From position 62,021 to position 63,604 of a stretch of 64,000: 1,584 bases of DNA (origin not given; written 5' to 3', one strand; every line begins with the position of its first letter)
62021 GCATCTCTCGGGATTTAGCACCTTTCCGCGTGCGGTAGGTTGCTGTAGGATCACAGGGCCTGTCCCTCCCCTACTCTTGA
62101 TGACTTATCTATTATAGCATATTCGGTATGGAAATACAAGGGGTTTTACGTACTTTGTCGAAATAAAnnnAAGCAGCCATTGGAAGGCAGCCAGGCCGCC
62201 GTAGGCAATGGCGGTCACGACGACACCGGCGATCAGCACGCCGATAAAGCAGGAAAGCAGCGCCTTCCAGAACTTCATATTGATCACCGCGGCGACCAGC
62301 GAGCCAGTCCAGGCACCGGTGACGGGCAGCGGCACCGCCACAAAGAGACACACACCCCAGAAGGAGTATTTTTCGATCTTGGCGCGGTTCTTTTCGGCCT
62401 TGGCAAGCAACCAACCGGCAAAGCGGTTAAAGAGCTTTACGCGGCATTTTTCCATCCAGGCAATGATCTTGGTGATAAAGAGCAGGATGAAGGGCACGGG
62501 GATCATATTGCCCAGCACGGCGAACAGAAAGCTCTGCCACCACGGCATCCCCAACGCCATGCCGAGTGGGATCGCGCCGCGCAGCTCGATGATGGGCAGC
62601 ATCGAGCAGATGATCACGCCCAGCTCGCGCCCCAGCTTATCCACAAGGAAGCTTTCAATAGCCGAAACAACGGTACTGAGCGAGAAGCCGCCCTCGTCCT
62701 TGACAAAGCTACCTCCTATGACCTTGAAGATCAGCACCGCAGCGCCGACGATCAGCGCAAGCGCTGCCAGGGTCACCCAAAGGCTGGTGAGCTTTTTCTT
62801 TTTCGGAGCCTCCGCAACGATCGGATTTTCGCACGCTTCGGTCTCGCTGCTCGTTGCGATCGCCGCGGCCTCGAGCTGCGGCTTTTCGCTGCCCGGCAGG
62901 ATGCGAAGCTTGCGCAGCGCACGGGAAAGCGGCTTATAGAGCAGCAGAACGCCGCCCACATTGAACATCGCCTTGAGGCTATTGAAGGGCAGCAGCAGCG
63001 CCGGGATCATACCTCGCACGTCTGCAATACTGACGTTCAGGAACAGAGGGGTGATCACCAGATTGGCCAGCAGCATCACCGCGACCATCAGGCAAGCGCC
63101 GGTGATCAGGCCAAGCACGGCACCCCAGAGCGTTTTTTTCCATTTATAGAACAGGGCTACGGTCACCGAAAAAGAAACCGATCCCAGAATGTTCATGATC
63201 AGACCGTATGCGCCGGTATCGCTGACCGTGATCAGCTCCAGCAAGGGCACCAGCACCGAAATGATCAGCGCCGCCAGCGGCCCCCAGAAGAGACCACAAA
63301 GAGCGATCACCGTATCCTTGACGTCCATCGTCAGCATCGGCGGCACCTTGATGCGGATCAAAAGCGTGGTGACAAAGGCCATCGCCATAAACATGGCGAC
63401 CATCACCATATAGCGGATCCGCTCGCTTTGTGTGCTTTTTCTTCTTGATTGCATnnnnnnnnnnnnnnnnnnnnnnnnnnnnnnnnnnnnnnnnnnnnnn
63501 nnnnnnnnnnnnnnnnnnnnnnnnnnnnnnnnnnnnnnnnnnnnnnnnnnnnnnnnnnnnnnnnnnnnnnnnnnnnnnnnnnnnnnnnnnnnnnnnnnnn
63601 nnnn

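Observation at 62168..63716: FMN-riboswitch-controlled in-frame fusion of a RibU-like ECF S-component to a COG2426 (small-multidrug-export-like) membrane domain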

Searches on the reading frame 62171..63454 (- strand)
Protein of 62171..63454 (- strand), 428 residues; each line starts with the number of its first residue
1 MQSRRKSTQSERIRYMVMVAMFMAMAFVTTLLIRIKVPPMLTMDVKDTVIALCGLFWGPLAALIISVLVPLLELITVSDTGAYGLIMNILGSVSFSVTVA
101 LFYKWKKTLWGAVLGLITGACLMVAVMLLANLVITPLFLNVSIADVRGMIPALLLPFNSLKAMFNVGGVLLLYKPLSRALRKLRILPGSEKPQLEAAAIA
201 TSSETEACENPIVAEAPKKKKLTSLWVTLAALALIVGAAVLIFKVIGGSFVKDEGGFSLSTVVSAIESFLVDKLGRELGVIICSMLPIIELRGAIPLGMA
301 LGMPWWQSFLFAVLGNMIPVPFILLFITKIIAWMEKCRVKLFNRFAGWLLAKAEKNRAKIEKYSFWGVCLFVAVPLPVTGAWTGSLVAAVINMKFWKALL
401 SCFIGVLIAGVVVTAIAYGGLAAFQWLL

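Call 5: search_protein_families(library=pfam, proteins=[window:62171-63454:-], max_evalue=1)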
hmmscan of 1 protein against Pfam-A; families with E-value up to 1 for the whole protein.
window:62171-63454:- (428 aa): 5 families
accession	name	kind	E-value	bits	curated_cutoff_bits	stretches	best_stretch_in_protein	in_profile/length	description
PF06695.16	Sm_multidrug_ex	-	5.6e-45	153.3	30.7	1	290-412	1-121/121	Putative small multi-drug export protein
PF12822.12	ECF_trnsprt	-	5.9e-13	49.6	30.7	1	14-176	1-168/169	ECF transporter, substrate-specific component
PF09512.15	ThiW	-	0.00033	21.2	30.3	1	16-141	1-118/150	Thiamine-precursor transporter protein (ThiW)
PF04088.18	Peroxin-13_N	-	0.039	14.6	22.3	1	157-246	52-146/146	Peroxin 13, N-terminal region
PF18415.6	HKR_ArcB_TM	-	0.095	13.8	27.3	1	306-342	38-74/75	Histidine kinase receptor ArcB trans-membrane domain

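Call 6: search_protein_families(library=ncbifam, proteins=[window:62171-63454:-], max_evalue=1)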
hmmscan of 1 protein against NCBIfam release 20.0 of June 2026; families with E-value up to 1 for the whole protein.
window:62171-63454:- (428 aa): 1 family
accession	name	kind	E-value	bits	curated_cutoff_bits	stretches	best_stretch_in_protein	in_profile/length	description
TIGR02359.1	thiW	equivalog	2.6e-05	24.4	84.35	1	13-136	1-117/160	energy coupling factor transporter S component ThiW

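Call 7: find_homologous_proteins(query=window:62171-63454:-)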
Query window:62171-63454:- (428 aa): 286 proteins with E <= 0.001 among 8000 candidates; the best 120 are listed.
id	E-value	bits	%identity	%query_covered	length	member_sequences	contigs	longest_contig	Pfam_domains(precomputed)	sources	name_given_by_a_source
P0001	7.1e-267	903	100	100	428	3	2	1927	PF12822.13,PF06695.17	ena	-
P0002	2.4e-217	740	80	100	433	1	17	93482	PF12822.13,PF06695.17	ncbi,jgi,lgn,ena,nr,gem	ncbi:MAG: ECF transporter S component [Ruminococcaceae bacterium]|nr:ECF transporter S component [Os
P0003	1.4e-162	560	64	100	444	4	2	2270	PF12822.13,PF06695.17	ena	-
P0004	5.4e-153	528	58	99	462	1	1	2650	PF12822.13,PF06695.17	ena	-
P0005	1.3e-78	283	59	58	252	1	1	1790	PF12822.13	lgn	-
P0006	1.1e-77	280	43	93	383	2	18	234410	PF07155.18,PF12822.13,PF06695.17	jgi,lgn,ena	-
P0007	3.5e-77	279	41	94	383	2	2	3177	PF07155.18,PF12822.13,PF06695.17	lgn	-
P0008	4.5e-75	272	61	58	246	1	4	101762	PF12822.13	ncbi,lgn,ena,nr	ncbi:MAG: ECF transporter S component [Clostridia bacterium]|nr:ECF transporter S component [Clostri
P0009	4.8e-74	268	59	57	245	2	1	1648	PF07155.18,PF12822.13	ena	-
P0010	6.2e-74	268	60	58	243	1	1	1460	PF12822.13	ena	-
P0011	1.3e-73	267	60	58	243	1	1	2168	PF07155.18,PF12822.13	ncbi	-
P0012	3.0e-73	266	59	58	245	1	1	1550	PF12822.13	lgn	-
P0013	6.2e-73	264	60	58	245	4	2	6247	PF07155.18,PF12822.13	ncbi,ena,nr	ncbi:MAG: ECF transporter S component [Clostridia bacterium]|nr:ECF transporter S component [Clostri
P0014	1.1e-72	264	59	59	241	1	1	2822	PF12822.13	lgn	-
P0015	1.2e-72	263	59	58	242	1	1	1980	PF12822.13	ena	-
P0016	1.5e-72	263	58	58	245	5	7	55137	PF12822.13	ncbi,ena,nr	ncbi:MAG: ECF transporter S component [Clostridia bacterium]|nr:ECF transporter S component [Clostri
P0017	1.7e-72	263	55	58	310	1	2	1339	PF12822.13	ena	-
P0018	2.0e-72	263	58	57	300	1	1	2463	PF12822.13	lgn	-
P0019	3.0e-72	262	59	57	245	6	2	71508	PF07155.18,PF12822.13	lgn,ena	-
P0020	3.8e-72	262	60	58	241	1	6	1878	PF12822.13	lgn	-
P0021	1.2e-71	260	60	58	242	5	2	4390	PF12822.13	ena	-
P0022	1.5e-71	260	59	58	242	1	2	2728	PF12822.13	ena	-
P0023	2.9e-71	259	60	58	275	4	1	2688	PF12822.13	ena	-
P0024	3.5e-71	259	59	57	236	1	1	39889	PF12822.13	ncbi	-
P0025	4.7e-71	258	59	58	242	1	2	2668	PF12822.13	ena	-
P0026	6.7e-71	258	58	58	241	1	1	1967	PF07155.18,PF12822.13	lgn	-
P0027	7.2e-71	258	58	58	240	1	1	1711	PF12822.13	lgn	-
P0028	7.6e-71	258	58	58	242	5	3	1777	PF12822.13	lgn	-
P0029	8.0e-71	258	60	57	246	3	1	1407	PF07155.18,PF12822.13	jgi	-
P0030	2.1e-70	256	58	57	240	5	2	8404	PF12822.13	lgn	-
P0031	2.4e-70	256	56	57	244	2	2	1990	PF12822.13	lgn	-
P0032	3.2e-70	256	58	58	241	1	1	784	PF07155.18,PF12822.13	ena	-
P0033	5.9e-70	255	57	58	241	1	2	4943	PF07155.18,PF12822.13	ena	-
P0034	5.9e-70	255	57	58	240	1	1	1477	PF12822.13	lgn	-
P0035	7.7e-70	254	57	58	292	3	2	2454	PF12822.13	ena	-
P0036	8.5e-70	254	59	58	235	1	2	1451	PF12822.13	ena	-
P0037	8.5e-70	254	57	58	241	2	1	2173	PF07155.18,PF12822.13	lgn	-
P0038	1.1e-69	254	56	58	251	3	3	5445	PF12822.13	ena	-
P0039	1.9e-69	253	58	57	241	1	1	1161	PF07155.18,PF12822.13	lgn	-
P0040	2.8e-69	252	57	58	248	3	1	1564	PF12822.13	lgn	-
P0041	4.1e-69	252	58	57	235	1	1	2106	PF07155.18,PF12822.13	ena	-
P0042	4.3e-69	252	57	58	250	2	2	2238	PF12822.13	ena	-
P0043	4.8e-69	252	57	58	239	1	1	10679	PF12822.13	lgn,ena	-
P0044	6.6e-69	251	57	57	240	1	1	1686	PF12822.13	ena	-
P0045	6.8e-69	251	58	58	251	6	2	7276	PF12822.13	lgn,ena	-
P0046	7.6e-69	251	58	58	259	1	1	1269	PF07155.18,PF12822.13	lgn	-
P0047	8.6e-69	251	57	57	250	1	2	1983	PF12822.13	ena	-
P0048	3.0e-68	249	57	58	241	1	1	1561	PF07155.18,PF12822.13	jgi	jgi:riboflavin transporter FmnP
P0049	3.2e-68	249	57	58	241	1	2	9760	PF07155.18,PF12822.13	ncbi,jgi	jgi:riboflavin transporter FmnP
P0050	3.5e-68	249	56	58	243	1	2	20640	PF12822.13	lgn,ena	-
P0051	4.4e-68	249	57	58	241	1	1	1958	PF07155.18,PF12822.13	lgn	-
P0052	4.8e-68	248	58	58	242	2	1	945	PF12822.13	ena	-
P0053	5.1e-68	248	56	58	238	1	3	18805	PF12822.13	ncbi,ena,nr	ncbi:MAG: ECF transporter S component [Clostridia bacterium]|nr:ECF transporter S component [Clostri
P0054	9.7e-68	247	57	58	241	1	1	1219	PF07155.18,PF12822.13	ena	-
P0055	1.5e-67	247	57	58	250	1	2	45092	PF12822.13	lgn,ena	-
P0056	1.7e-67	247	57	58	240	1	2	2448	PF12822.13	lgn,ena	-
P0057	2.5e-67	246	53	58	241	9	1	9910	PF07155.18,PF12822.13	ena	-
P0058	3.9e-67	245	59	58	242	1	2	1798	PF12822.13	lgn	-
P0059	4.8e-67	245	56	57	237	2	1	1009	PF12822.13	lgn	-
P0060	5.5e-67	245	58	58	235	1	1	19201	PF12822.13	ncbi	-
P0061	5.7e-67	245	57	56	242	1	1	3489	PF12822.13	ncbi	-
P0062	6.0e-67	245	59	58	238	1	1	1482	PF12822.13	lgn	-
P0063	8.2e-67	244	58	57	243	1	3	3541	PF12822.13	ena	-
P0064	2.2e-66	243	56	57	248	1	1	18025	PF12822.13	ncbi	-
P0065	2.8e-66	243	57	57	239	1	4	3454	PF12822.13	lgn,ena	-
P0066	5.3e-66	242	56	58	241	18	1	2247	PF12822.13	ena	-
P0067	6.5e-66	241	58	57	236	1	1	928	PF12822.13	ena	-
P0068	7.5e-66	241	58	58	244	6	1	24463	PF12822.13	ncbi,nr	ncbi:MAG: ECF transporter S component [Ruminococcaceae bacterium]|nr:ECF transporter S component [Os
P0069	1.7e-65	240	56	57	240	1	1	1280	PF07155.18,PF12822.13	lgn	-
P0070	2.2e-65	240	56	58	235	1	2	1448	PF12822.13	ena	-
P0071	3.4e-65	239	56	57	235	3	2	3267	PF12822.13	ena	-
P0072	3.7e-65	239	56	58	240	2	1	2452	PF12822.13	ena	-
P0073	4.4e-65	239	57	58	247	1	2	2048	PF07155.18,PF12822.13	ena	-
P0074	5.0e-65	238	56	57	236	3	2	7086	PF12822.13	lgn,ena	-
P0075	5.0e-65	238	56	57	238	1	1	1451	PF12822.13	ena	-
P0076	7.4e-65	238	56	57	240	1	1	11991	PF07155.18,PF12822.13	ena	-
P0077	1.2e-64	237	58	58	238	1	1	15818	PF12822.13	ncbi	-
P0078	1.8e-64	237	56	58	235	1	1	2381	PF12822.13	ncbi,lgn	-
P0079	2.1e-64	236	55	57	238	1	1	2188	PF12822.13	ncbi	-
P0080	2.9e-64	236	56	57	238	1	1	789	PF12822.13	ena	-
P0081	3.3e-64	236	65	43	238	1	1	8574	PF12822.13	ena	-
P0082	3.5e-64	236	54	57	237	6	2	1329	PF12822.13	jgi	jgi:riboflavin transporter FmnP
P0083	4.1e-64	235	55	58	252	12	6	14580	PF12822.13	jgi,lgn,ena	jgi:riboflavin transporter FmnP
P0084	5.2e-64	235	53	57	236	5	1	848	PF12822.13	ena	-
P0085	5.2e-64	235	54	57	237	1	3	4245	PF12822.13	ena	-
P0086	7.4e-64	235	57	58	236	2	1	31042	PF12822.13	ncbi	-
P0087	9.0e-64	234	53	58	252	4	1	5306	PF12822.13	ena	-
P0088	1.0e-63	234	57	58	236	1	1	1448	PF12822.13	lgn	-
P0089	1.2e-63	234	63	45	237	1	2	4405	PF12822.13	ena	-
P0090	1.4e-63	234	57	59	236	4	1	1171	PF12822.13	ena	-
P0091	1.6e-63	234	58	58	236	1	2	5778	PF12822.13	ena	-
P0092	1.7e-63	233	56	58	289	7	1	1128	PF12822.13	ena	-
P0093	1.8e-63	233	55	57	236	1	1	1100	PF12822.13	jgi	jgi:riboflavin transporter FmnP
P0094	1.8e-63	233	55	58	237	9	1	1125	PF12822.13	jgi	jgi:riboflavin transporter FmnP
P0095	2.9e-63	233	56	59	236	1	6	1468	PF12822.13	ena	-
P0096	3.2e-63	232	55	57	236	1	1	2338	PF12822.13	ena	-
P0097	8.0e-63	231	54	57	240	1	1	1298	PF12822.13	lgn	-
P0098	9.4e-63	231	58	58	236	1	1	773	PF12822.13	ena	-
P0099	1.8e-62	230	62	45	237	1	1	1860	PF12822.13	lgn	-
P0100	2.5e-62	230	56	58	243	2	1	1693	PF12822.13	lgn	-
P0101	3.9e-62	229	54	58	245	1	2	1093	PF12822.13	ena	-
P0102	4.1e-62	229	53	57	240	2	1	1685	PF12822.13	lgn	-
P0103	8.2e-62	228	54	57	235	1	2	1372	PF12822.13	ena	-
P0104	1.3e-61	227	55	57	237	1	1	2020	PF12822.13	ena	-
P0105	1.8e-61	227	53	58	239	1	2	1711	PF12822.13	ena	-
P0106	6.0e-61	225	54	57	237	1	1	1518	PF12822.13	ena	-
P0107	1.4e-60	224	59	46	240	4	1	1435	PF12822.13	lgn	-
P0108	2.8e-60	223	53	58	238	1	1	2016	PF12822.13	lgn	-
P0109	3.4e-60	223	53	57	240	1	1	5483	PF12822.13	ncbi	-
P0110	7.3e-60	221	55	58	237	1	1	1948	PF07155.18,PF12822.13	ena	-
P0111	2.2e-59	220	52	57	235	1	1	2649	PF12822.13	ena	-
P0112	4.8e-59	219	55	57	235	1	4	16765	PF12822.13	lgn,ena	-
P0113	5.7e-59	219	54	61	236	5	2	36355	PF12822.13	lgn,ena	-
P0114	1.2e-57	214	53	56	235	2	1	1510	PF07155.18,PF12822.13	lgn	-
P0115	7.5e-50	188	47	57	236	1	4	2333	PF12822.13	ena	-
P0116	1.1e-49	188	47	57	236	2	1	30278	PF12822.13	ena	-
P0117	1.5e-49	187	51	44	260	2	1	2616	PF12822.13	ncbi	-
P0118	6.6e-48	182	47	57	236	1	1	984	PF12822.13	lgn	-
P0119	2.9e-47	180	46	57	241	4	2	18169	PF12822.13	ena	-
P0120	9.6e-46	175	48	46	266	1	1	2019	PF12822.13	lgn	-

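Call 13: find_encoding_contigs(protein=P0002, flank=6000, max_places=3)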
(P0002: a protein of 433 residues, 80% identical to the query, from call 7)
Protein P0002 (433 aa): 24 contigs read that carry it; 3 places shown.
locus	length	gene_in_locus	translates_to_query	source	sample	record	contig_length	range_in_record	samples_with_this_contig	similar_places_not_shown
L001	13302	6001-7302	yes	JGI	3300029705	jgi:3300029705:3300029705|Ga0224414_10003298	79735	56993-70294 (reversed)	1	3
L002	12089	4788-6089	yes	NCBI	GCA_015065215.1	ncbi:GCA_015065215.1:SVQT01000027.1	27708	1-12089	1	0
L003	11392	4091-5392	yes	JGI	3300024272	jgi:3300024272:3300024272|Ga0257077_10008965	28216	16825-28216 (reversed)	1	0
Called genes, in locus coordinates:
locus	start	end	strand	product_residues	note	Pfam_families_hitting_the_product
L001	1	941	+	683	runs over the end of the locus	PF00009:GTP_EFTU, PF22042:EF-G_D2, PF14492:EFG_III, PF03764:EFG_IV, PF00679:EFG_C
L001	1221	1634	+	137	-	PF00164:Ribosom_S12_S23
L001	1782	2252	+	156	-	PF00177:Ribosomal_S7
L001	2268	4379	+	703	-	PF00009:GTP_EFTU, PF22042:EF-G_D2, PF03144:GTP_EFTU_D2, PF14492:EFG_III, PF16658:RF3_C (weak), PF03764:EFG_IV, PF00679:EFG_C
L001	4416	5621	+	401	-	PF00009:GTP_EFTU, PF03144:GTP_EFTU_D2, PF03143:GTP_EFTU_D3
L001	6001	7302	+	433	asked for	PF12822:ECF_trnsprt, PF06695:Sm_multidrug_ex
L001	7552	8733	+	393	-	PF00438:S-AdoMet_synt_N, PF02772:S-AdoMet_synt_M, PF02773:S-AdoMet_synt_C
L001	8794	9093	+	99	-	-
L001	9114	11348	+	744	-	PF23139:OB_YrrC, PF14490:HHH_RecD2, PF05970:PIF1 (weak), PF13245:AAA_19, PF13401:AAA_22 (weak), PF13604:AAA_30, PF18335:SH3_13, PF13538:UvrD_C_2, +3 more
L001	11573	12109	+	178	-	PF00156:Pribosyltran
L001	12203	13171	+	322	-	PF06723:MreB_Mbl, PF00012:HSP70 (weak), PF14450:FtsA (weak)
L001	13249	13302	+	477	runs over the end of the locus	PF01546:Peptidase_M20, PF07687:M20_dimer (weak)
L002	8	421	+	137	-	PF00164:Ribosom_S12_S23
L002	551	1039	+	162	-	PF00177:Ribosomal_S7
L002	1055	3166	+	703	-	PF00009:GTP_EFTU, PF22042:EF-G_D2, PF03144:GTP_EFTU_D2, PF14492:EFG_III, PF16658:RF3_C (weak), PF03764:EFG_IV, PF00679:EFG_C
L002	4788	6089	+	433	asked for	PF12822:ECF_trnsprt, PF06695:Sm_multidrug_ex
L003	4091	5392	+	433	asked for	PF12822:ECF_trnsprt, PF06695:Sm_multidrug_ex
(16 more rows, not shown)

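Call 14: find_encoding_contigs(protein=P0006, flank=6000, max_places=3)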
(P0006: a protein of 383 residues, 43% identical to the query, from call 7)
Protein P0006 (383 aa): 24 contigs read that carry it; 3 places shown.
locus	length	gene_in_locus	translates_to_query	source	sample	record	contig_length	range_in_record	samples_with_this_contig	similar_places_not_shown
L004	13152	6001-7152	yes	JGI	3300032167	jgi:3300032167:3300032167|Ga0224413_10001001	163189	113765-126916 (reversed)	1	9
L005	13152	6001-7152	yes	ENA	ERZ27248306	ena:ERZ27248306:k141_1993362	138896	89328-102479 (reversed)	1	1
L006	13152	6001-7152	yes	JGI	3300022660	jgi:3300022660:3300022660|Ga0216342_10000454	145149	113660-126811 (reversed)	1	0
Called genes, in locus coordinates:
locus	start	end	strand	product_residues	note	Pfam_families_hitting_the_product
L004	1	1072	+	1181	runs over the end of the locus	PF04997:RNA_pol_Rpb1_1, PF00623:RNA_pol_Rpb1_2, PF04983:RNA_pol_Rpb1_3, PF05000:RNA_pol_Rpb1_4, PF04998:RNA_pol_Rpb1_5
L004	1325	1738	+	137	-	PF00164:Ribosom_S12_S23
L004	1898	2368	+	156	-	PF00177:Ribosomal_S7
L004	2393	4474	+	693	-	PF00009:GTP_EFTU, PF03144:GTP_EFTU_D2, PF22042:EF-G_D2, PF14492:EFG_III, PF16658:RF3_C (weak), PF03764:EFG_IV, PF00679:EFG_C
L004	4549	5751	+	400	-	PF00009:GTP_EFTU, PF03144:GTP_EFTU_D2, PF03143:GTP_EFTU_D3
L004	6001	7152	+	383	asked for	PF07155:ECF-ribofla_trS, PF12822:ECF_trnsprt, PF06695:Sm_multidrug_ex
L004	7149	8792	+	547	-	-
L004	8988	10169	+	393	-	PF00438:S-AdoMet_synt_N, PF02772:S-AdoMet_synt_M, PF02773:S-AdoMet_synt_C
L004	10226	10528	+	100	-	-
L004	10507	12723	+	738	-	PF23139:OB_YrrC, PF14490:HHH_RecD2, PF01443:Viral_helicase1 (weak), PF05970:PIF1 (weak), PF13245:AAA_19, PF13604:AAA_30, PF18335:SH3_13, PF13538:UvrD_C_2, +2 more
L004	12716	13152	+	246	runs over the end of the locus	PF00156:Pribosyltran (weak)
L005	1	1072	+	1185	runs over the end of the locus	PF04997:RNA_pol_Rpb1_1, PF00623:RNA_pol_Rpb1_2, PF04983:RNA_pol_Rpb1_3, PF05000:RNA_pol_Rpb1_4, PF04998:RNA_pol_Rpb1_5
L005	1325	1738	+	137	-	PF00164:Ribosom_S12_S23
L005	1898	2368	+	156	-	PF00177:Ribosomal_S7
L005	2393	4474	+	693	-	PF00009:GTP_EFTU, PF03144:GTP_EFTU_D2, PF22042:EF-G_D2, PF14492:EFG_III, PF16658:RF3_C (weak), PF03764:EFG_IV, PF00679:EFG_C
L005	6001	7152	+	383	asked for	PF07155:ECF-ribofla_trS, PF12822:ECF_trnsprt, PF06695:Sm_multidrug_ex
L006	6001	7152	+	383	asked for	PF07155:ECF-ribofla_trS, PF12822:ECF_trnsprt, PF06695:Sm_multidrug_ex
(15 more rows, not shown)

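Call 15: find_encoding_contigs(protein=P0008, flank=6000, max_places=3)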
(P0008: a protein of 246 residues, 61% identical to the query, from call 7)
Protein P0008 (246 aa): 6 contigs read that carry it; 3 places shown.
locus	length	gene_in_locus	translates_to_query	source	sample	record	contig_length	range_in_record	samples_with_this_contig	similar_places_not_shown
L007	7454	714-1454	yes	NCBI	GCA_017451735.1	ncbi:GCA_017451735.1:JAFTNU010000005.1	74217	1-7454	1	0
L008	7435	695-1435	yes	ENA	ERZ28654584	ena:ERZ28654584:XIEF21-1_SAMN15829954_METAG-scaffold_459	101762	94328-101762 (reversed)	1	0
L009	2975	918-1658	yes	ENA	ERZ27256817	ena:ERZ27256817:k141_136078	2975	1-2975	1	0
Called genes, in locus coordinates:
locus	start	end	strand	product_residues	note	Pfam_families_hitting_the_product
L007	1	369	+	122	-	PF03143:GTP_EFTU_D3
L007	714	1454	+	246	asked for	PF12822:ECF_trnsprt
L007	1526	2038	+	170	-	PF06695:Sm_multidrug_ex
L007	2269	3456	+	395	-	PF00438:S-AdoMet_synt_N, PF02772:S-AdoMet_synt_M, PF02773:S-AdoMet_synt_C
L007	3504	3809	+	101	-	-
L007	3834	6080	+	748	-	PF23139:OB_YrrC, PF14490:HHH_RecD2, PF05970:PIF1 (weak), PF13191:AAA_16 (weak), PF13245:AAA_19, PF13604:AAA_30, PF18335:SH3_13, PF13538:UvrD_C_2, +5 more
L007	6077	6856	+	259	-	PF00156:Pribosyltran (weak)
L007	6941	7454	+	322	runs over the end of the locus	PF06723:MreB_Mbl, PF00012:HSP70, PF14450:FtsA (weak)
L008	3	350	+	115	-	?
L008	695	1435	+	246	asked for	PF12822:ECF_trnsprt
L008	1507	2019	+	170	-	PF06695:Sm_multidrug_ex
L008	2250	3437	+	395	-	PF00438:S-AdoMet_synt_N, PF02772:S-AdoMet_synt_M, PF02773:S-AdoMet_synt_C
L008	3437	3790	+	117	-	-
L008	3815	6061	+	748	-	PF23139:OB_YrrC, PF14490:HHH_RecD2, PF05970:PIF1 (weak), PF13191:AAA_16 (weak), PF13245:AAA_19, PF13604:AAA_30, PF18335:SH3_13, PF13538:UvrD_C_2, +5 more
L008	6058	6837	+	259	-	PF00156:Pribosyltran (weak)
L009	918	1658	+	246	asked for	PF12822:ECF_trnsprt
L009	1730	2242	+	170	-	PF06695:Sm_multidrug_ex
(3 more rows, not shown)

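Call 17: find_encoding_contigs(protein=P0116, flank=5000, max_places=2)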
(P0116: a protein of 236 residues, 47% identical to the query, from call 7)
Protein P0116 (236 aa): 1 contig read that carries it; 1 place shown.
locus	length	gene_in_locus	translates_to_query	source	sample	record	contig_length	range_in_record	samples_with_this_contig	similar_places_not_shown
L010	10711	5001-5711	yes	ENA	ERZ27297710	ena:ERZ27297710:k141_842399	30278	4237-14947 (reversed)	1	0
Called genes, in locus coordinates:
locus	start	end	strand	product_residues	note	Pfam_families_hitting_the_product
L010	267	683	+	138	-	PF00164:Ribosom_S12_S23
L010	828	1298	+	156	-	PF00177:Ribosomal_S7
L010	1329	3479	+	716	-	PF00009:GTP_EFTU, PF22042:EF-G_D2, PF03144:GTP_EFTU_D2, PF14492:EFG_III, PF16658:RF3_C (weak), PF03764:EFG_IV, PF00679:EFG_C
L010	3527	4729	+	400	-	PF00009:GTP_EFTU, PF03144:GTP_EFTU_D2, PF03143:GTP_EFTU_D3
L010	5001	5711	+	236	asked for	PF12822:ECF_trnsprt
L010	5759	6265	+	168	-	PF06695:Sm_multidrug_ex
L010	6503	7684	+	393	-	PF00438:S-AdoMet_synt_N, PF02772:S-AdoMet_synt_M, PF02773:S-AdoMet_synt_C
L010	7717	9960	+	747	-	PF23139:OB_YrrC, PF14490:HHH_RecD2, PF05127:NAT10_TcmA_helicase (weak), PF05970:PIF1 (weak), PF13245:AAA_19, PF13604:AAA_30, PF18335:SH3_13, PF13538:UvrD_C_2, +4 more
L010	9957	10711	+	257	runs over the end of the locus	PF00156:Pribosyltran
